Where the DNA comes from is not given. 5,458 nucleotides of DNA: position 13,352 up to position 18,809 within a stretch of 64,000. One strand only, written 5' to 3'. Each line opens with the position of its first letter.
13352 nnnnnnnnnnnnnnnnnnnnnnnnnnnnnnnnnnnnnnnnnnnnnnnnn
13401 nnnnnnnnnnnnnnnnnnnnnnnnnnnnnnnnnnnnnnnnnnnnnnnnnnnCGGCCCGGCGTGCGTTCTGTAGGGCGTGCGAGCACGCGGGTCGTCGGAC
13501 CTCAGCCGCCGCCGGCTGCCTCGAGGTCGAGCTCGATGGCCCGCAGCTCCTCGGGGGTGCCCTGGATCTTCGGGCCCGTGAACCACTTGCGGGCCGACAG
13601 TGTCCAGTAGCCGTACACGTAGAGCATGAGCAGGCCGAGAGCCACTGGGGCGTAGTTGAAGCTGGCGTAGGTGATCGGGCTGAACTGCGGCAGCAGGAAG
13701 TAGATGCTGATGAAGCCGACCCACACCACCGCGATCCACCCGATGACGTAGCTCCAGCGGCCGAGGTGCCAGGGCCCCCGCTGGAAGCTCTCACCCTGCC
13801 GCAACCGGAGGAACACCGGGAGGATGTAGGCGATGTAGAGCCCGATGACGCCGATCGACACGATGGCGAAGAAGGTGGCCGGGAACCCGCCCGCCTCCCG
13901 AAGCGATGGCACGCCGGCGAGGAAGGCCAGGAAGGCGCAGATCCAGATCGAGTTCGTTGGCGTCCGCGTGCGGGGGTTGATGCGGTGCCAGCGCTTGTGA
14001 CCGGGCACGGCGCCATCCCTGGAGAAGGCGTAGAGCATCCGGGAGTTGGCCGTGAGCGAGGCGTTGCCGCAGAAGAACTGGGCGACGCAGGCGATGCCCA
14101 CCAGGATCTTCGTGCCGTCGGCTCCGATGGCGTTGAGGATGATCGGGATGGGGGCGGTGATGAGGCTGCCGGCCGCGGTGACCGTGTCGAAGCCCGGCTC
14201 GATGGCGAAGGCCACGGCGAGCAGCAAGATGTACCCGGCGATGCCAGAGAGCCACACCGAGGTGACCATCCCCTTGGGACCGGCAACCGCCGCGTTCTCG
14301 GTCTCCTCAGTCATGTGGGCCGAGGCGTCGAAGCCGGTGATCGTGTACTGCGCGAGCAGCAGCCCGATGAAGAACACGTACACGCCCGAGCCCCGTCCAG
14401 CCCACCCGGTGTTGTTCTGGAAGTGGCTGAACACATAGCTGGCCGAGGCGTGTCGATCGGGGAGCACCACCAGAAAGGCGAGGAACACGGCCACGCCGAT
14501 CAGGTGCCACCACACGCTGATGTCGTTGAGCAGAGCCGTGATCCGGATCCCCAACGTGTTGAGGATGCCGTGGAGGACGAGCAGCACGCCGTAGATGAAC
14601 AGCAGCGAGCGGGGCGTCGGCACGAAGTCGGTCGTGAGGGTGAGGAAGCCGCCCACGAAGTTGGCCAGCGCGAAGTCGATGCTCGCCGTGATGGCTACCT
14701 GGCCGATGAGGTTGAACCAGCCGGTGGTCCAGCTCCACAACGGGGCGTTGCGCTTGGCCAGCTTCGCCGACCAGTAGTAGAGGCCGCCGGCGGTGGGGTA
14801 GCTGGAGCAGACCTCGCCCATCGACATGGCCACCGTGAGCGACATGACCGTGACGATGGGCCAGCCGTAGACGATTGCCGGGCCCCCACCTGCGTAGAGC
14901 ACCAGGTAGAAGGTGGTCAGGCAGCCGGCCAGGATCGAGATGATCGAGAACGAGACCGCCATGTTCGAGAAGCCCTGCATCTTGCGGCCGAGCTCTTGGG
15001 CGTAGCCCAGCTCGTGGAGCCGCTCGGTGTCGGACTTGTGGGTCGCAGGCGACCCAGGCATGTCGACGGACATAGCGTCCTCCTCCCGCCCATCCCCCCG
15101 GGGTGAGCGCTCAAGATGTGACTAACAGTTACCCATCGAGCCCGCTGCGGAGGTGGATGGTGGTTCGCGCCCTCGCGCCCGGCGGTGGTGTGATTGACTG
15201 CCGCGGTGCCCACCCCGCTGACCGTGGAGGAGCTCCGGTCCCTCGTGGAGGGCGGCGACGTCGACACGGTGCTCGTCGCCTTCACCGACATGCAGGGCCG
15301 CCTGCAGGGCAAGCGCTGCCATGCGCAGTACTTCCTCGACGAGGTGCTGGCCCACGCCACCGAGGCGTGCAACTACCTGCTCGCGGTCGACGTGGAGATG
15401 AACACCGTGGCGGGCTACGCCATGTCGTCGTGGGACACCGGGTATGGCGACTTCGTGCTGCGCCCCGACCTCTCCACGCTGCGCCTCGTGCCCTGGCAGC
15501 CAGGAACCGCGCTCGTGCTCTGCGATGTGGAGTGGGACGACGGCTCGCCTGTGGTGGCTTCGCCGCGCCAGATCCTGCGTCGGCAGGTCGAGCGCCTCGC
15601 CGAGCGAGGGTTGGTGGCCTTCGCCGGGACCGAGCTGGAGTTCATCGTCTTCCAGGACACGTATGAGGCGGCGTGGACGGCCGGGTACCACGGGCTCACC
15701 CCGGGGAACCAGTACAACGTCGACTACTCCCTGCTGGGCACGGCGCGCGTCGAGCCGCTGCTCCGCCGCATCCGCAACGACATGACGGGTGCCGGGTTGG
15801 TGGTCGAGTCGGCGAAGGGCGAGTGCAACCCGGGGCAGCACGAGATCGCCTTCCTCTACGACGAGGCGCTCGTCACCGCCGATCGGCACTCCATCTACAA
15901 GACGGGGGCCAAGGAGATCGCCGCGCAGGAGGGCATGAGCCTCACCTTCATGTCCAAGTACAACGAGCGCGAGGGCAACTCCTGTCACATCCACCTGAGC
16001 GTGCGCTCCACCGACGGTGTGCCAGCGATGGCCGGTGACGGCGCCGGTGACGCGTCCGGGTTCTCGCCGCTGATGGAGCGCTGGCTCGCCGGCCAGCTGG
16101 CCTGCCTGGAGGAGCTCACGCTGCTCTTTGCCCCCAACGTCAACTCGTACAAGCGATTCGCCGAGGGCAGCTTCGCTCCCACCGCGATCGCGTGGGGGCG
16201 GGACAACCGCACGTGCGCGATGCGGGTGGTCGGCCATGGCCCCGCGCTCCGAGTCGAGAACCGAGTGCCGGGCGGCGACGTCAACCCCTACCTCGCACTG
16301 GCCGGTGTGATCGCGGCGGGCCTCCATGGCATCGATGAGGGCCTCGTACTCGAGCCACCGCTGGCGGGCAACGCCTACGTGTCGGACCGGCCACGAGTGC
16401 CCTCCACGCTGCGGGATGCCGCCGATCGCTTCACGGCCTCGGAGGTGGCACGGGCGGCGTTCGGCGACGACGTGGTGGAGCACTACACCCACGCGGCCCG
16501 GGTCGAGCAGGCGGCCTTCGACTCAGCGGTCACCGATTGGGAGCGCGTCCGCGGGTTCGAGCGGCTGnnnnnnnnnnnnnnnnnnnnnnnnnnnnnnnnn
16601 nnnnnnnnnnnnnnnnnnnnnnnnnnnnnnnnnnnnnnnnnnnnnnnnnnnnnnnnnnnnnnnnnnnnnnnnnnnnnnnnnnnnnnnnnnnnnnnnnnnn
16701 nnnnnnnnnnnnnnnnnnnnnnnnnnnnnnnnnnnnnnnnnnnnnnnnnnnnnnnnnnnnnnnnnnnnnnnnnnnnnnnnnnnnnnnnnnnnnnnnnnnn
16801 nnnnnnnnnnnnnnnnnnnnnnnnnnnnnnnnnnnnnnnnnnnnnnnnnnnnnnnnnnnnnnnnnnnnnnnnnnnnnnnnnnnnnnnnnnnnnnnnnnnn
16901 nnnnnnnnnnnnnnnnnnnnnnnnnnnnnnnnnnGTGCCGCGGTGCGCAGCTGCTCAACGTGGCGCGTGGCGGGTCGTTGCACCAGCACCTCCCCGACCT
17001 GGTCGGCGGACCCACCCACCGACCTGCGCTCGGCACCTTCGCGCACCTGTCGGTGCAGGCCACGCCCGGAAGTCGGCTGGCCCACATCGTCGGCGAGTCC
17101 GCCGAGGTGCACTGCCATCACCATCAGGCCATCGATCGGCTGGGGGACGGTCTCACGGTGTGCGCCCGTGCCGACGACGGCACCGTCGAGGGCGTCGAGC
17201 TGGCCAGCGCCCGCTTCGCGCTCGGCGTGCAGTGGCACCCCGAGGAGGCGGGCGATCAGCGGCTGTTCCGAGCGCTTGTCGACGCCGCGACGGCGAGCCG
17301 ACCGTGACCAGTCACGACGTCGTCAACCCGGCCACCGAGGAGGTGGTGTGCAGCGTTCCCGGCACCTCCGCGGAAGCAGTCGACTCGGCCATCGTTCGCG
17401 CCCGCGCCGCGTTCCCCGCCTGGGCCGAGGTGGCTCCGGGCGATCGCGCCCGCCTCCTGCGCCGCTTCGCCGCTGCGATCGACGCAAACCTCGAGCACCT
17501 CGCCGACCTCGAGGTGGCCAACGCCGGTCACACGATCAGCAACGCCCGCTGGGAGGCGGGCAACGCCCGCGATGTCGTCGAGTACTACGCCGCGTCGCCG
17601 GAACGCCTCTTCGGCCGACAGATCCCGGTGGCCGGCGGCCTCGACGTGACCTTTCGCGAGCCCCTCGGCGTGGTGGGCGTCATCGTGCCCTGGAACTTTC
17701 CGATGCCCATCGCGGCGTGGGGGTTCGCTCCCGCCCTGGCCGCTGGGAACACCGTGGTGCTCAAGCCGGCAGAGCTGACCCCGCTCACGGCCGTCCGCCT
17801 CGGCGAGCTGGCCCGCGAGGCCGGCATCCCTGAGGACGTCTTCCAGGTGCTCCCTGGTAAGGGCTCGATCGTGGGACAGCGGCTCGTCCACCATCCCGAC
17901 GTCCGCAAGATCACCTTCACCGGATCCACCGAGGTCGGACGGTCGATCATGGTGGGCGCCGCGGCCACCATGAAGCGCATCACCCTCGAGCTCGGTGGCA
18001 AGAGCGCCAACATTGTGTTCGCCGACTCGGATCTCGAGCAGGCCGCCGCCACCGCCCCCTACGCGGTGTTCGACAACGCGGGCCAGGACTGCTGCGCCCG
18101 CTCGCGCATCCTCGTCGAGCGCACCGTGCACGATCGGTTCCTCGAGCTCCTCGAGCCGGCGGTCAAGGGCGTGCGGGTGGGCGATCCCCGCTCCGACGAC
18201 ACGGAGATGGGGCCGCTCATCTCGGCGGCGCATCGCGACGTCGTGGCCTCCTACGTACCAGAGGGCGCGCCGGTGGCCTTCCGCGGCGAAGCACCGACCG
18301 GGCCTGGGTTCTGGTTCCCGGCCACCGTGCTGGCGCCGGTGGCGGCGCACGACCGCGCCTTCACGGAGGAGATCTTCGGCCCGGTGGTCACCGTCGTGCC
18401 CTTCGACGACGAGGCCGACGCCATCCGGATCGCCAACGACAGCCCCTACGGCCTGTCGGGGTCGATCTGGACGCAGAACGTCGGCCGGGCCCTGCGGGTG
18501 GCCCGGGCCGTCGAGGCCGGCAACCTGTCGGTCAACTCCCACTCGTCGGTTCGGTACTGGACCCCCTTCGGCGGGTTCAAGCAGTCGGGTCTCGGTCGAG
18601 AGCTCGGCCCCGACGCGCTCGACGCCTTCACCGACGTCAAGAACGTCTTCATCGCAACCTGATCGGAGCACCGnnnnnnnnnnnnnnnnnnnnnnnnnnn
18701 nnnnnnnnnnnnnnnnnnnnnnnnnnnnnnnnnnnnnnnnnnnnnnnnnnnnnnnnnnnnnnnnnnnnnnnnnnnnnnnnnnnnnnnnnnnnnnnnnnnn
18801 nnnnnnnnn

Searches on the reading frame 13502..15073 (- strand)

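Call 59: search_protein_families(library=pfam, proteins=[window:13502-15073:-], max_evalue=0.00001)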
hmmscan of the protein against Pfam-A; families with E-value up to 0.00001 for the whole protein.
window:13502-15073:- (523 aa): 2 families
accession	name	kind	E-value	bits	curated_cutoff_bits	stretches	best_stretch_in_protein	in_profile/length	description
PF13520.12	AA_permease_2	-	1.6e-57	195.8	27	1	35-481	4-426/427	Amino acid permease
PF00324.27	AA_permease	-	1e-26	94.1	24.6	1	49-483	13-446/470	Amino acid permease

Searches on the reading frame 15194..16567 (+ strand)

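Call 59: search_protein_families(library=pfam, proteins=[window:15194-16567:+], max_evalue=0.00001)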
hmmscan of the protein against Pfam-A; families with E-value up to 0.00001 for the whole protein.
window:15194-16567:+ (458 aa): 2 families
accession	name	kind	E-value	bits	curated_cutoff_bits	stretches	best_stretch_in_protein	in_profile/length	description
PF00120.29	Gln-synt_C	-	7.2e-94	315.1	24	1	122-451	2-341/344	Glutamine synthetase, catalytic domain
PF03951.24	Gln-synt_N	-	9.6e-06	25.6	33.4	0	86-112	52-79/82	Glutamine synthetase, beta-Grasp domain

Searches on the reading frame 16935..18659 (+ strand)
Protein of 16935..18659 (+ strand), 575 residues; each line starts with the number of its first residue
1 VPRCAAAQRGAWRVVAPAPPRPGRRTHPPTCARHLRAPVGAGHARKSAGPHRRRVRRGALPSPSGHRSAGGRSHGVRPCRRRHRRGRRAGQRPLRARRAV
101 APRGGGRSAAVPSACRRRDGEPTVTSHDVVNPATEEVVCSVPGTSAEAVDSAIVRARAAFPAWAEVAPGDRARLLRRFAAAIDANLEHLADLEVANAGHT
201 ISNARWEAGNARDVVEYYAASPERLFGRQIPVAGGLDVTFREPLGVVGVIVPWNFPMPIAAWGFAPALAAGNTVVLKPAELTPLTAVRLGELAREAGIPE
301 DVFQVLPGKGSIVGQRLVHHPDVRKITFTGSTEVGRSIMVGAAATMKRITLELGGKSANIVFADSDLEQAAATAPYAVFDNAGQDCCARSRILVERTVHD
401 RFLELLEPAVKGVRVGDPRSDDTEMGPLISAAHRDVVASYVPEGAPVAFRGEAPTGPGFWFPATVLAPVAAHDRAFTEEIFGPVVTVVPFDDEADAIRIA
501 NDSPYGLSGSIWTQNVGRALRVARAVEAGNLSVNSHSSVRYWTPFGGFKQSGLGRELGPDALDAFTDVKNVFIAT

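Call 59: search_protein_families(library=pfam, proteins=[window:16935-18659:+], max_evalue=0.00001)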
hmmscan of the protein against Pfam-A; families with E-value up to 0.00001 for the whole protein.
window:16935-18659:+ (575 aa): 1 family
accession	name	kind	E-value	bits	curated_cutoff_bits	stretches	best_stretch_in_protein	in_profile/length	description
PF00171.27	Aldedh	-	2.9e-162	540.9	23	1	126-571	8-461/461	Aldehyde dehydrogenase family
